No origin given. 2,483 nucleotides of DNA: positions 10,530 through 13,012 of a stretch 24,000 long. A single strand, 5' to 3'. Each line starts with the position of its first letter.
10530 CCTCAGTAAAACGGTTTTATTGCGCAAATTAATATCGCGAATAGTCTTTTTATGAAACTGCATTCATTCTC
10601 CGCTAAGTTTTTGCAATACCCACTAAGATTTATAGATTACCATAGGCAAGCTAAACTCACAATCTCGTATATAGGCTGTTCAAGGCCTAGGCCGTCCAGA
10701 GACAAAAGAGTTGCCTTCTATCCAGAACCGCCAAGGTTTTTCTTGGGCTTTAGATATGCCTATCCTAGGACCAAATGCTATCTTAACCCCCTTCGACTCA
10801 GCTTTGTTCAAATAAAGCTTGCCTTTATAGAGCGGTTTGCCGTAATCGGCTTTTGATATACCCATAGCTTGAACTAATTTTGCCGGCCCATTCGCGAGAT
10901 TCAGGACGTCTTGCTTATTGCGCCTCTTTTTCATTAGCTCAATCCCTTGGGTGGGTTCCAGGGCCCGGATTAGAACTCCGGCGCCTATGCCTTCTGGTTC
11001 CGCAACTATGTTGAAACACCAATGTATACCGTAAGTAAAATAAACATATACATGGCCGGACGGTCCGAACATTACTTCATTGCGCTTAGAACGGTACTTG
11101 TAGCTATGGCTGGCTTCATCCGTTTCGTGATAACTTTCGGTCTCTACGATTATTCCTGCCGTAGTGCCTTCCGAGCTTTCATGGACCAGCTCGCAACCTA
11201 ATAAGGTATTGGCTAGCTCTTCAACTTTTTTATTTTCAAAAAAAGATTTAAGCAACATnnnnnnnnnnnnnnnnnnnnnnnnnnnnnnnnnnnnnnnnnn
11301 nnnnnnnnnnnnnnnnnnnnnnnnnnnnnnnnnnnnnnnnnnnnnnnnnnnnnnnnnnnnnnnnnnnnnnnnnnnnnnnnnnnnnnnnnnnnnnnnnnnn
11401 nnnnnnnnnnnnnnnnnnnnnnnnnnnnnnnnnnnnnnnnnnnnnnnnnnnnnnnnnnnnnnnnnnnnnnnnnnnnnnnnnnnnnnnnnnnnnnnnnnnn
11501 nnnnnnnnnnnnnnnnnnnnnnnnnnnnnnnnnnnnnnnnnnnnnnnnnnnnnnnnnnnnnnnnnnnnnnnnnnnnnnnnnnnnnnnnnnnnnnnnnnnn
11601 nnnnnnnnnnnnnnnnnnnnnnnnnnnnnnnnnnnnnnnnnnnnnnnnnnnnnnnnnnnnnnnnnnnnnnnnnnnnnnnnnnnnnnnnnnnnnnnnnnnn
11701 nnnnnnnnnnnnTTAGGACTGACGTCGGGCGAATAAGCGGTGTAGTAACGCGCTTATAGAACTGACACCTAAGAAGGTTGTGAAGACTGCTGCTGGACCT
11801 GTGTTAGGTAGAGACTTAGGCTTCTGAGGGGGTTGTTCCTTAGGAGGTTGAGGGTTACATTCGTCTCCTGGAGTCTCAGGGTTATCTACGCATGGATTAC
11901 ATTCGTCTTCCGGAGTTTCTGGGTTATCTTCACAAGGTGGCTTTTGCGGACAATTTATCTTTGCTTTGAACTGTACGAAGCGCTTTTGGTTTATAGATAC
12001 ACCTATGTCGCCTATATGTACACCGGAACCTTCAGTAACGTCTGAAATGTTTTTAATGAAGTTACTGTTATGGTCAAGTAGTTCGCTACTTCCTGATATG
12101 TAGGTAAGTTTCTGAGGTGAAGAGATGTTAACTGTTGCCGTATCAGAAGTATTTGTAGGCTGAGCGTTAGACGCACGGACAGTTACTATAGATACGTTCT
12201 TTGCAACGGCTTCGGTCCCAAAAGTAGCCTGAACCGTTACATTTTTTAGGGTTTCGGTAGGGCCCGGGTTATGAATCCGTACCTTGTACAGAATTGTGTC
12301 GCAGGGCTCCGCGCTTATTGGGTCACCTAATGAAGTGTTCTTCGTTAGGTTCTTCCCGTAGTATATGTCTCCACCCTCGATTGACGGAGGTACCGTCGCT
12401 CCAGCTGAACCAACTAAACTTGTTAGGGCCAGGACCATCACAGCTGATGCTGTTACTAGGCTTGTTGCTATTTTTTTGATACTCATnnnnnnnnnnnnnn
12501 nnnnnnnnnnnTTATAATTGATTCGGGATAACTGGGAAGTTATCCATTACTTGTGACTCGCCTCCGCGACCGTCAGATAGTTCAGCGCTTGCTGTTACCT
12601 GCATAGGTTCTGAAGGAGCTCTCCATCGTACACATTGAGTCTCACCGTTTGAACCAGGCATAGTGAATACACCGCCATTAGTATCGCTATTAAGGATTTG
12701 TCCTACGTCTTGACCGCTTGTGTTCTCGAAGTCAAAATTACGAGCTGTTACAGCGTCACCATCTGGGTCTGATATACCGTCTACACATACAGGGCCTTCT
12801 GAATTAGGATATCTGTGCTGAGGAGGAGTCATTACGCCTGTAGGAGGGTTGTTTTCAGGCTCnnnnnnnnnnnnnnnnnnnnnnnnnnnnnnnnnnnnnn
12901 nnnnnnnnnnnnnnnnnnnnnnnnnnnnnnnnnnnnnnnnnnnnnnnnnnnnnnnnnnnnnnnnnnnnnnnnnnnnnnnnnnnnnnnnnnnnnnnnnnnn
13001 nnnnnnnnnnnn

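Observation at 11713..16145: Cassette of four secreted or anchored envelope proteins: two LPNTG substrates, a LAS peptidase and a paralogous non-anchored protein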

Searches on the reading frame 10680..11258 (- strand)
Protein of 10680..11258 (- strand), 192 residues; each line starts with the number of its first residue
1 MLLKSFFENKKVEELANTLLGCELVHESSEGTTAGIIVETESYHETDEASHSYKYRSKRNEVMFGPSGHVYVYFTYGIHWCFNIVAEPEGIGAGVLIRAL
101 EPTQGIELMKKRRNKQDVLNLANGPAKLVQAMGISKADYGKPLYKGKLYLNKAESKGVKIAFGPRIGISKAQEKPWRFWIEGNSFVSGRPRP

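Call 5: search_protein_families(library=pfam, proteins=[window:10680-11258:-], max_evalue=0.1)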
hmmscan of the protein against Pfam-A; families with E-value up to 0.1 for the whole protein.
window:10680-11258:- (192 aa): 1 family
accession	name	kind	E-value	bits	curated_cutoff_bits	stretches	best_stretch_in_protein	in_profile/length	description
PF02245.21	Pur_DNA_glyco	-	7.9e-68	227.8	27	1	7-183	2-180/181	Methylpurine-DNA glycosylase (MPG)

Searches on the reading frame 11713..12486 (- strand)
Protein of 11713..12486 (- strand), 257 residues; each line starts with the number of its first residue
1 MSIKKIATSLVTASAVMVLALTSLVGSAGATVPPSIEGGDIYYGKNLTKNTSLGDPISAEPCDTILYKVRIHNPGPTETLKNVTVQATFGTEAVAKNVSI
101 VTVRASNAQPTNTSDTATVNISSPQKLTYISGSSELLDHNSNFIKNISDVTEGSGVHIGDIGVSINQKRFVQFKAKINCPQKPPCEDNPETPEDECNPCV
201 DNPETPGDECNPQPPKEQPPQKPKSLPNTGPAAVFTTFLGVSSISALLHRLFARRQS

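Call 5: search_protein_families(library=pfam, proteins=[window:11713-12486:-], max_evalue=0.1)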
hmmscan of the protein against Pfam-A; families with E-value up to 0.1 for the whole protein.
window:11713-12486:- (257 aa): 1 family
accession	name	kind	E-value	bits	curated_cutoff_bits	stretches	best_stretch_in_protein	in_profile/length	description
PF05887.16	Trypan_PARP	-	0.064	13.7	100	0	181-234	59-116/134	Procyclic acidic repetitive protein (PARP)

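Call 6: search_protein_families(library=ncbifam, proteins=[window:11713-12486:-], max_evalue=1)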
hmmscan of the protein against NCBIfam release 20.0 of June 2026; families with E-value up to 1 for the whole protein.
window:11713-12486:- (257 aa): 2 families
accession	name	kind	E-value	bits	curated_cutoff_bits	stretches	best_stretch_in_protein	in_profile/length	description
TIGR01451.2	B_ant_repeat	repeat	0.11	12.5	24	1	55-86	4-34/53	DUF11 type repeat protein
NF053819.1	EF0750_LPXTG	subfamily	0.2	12.2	47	1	204-250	48-98/105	EF2685/EF0750 family sortase-dependent surface protein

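Call 10: find_encoding_contigs(protein=window:11713-12486:-, flank=10000, max_places=6)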
Protein window:11713-12486:- (257 aa): no gene with exactly this product is on record in the collection.

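Call 75: search_solved_structures(query=window:11713-12486:-, max_evalue=10, show_alignments=2)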
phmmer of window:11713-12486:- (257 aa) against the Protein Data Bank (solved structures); distinct sequences matched with E-value up to 10: 3.
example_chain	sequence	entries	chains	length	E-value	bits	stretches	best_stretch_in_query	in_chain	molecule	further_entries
7oyd_w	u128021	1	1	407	0.09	15.6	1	148-233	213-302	SERPINE1 mRNA binding protein 1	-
1oxw_A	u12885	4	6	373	0.76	12.5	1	127-195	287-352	Patatin | Patatin-17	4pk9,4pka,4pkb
11iq_RB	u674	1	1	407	1.4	11.7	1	149-233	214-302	SERBP1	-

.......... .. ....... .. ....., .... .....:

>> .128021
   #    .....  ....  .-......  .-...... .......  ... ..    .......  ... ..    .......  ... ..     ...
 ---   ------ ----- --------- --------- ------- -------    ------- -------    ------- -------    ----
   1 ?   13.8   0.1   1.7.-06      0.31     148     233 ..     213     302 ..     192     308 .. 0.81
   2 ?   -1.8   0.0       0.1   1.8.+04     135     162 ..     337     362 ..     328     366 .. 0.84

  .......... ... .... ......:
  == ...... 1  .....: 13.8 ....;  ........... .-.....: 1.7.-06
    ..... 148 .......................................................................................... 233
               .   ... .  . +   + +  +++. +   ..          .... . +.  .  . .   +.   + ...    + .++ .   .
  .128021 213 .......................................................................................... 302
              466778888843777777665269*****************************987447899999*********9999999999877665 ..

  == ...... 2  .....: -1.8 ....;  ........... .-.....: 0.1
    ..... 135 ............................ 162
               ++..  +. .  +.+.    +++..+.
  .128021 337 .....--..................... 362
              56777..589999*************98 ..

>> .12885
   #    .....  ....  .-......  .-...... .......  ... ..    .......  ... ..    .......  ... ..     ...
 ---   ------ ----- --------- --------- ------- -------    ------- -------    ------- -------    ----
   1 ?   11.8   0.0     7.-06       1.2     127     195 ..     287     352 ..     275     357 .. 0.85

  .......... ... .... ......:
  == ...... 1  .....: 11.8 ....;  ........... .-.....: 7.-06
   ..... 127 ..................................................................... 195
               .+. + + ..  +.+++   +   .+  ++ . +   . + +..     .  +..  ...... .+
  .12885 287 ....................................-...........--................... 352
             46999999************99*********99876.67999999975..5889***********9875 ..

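Call 80: search_protein_families(library=phrogs, proteins=[window:11713-12486:-], max_evalue=0.1)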
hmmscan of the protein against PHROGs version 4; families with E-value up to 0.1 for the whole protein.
window:11713-12486:- (257 aa): 0 families

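Call 95: search_solved_structures(query=A9, max_evalue=10, show_alignments=2)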
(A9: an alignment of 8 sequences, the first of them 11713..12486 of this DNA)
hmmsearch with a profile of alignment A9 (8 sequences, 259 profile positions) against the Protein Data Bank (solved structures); distinct sequences matched with E-value up to 10: 7.
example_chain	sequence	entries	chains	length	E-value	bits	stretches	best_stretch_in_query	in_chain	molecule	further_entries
5mrc_WW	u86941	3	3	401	0.055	16.1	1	60-151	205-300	mS29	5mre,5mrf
8ux4_AI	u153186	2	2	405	0.055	16.1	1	60-151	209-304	Small ribosomal subunit protein mS29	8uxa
8d8k_W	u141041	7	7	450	0.07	15.7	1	60-151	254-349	37S ribosomal protein S23, mitochondrial | Small ribosomal subunit protein mS29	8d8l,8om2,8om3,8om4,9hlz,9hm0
6lz3_A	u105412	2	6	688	1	11.9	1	36-123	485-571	Cryptochrome2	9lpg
4jm0_A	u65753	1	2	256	4.6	9.8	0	179-228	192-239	Protein UL141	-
9dix_B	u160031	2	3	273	5.5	9.5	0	179-228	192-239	Protein UL141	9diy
9e5c_2m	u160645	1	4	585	5.8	9.4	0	175-255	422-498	Flagellar radial spoke component, putative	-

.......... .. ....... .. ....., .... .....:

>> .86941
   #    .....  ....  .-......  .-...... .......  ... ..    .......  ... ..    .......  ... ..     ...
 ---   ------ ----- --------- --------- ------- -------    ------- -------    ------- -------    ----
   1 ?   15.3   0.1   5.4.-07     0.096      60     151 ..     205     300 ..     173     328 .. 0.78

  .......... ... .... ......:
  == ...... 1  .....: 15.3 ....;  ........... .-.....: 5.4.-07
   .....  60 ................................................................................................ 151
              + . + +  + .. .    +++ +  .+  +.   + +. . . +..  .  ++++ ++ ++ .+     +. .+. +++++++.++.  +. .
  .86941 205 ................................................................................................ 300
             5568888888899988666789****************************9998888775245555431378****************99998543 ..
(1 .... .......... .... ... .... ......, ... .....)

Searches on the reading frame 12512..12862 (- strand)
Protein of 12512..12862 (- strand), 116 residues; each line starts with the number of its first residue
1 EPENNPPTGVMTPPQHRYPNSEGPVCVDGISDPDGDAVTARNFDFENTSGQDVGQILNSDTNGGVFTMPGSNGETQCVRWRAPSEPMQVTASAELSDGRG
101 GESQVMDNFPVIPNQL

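Call 22: search_protein_families(library=pfam, proteins=[window:12512-12862:-], max_evalue=10)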
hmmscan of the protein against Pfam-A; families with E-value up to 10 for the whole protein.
window:12512-12862:- (116 aa): 0 families

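Call 74: search_solved_structures(query=A7, max_evalue=10, show_alignments=2)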
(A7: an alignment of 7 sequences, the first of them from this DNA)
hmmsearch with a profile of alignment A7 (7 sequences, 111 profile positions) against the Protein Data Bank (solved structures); distinct sequences matched with E-value up to 10: 12.
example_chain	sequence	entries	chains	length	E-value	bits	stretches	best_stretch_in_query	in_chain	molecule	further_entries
9lqj_A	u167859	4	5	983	0.0006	23.5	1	3-50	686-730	Collagenase ColH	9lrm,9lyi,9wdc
9lrk_A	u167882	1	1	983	0.0006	23.5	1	3-50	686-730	Collagenase ColH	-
4aqo_A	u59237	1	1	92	0.0043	20.7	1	3-62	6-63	COLLAGENASE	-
4u7k_A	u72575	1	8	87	0.011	19.3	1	3-49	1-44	ColH protein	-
4u6t_A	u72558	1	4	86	0.024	18.3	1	4-46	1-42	ColH protein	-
4jrw_A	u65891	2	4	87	0.14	15.8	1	6-63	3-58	Collagenase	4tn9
4jgu_A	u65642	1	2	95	0.21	15.3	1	3-92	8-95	ColH protein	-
2y3u_A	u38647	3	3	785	0.57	13.9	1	3-55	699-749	COLLAGENASE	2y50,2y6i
1idj_A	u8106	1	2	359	1.9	12.2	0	34-78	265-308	PECTIN LYASE A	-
1idk_A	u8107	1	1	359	2.1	12.1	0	34-78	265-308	PECTIN LYASE A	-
6xgr_A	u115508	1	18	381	6.7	10.4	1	19-98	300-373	YSD1_22 major tail protein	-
8vhx_G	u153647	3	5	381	9.8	9.9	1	19-98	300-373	Tail Tube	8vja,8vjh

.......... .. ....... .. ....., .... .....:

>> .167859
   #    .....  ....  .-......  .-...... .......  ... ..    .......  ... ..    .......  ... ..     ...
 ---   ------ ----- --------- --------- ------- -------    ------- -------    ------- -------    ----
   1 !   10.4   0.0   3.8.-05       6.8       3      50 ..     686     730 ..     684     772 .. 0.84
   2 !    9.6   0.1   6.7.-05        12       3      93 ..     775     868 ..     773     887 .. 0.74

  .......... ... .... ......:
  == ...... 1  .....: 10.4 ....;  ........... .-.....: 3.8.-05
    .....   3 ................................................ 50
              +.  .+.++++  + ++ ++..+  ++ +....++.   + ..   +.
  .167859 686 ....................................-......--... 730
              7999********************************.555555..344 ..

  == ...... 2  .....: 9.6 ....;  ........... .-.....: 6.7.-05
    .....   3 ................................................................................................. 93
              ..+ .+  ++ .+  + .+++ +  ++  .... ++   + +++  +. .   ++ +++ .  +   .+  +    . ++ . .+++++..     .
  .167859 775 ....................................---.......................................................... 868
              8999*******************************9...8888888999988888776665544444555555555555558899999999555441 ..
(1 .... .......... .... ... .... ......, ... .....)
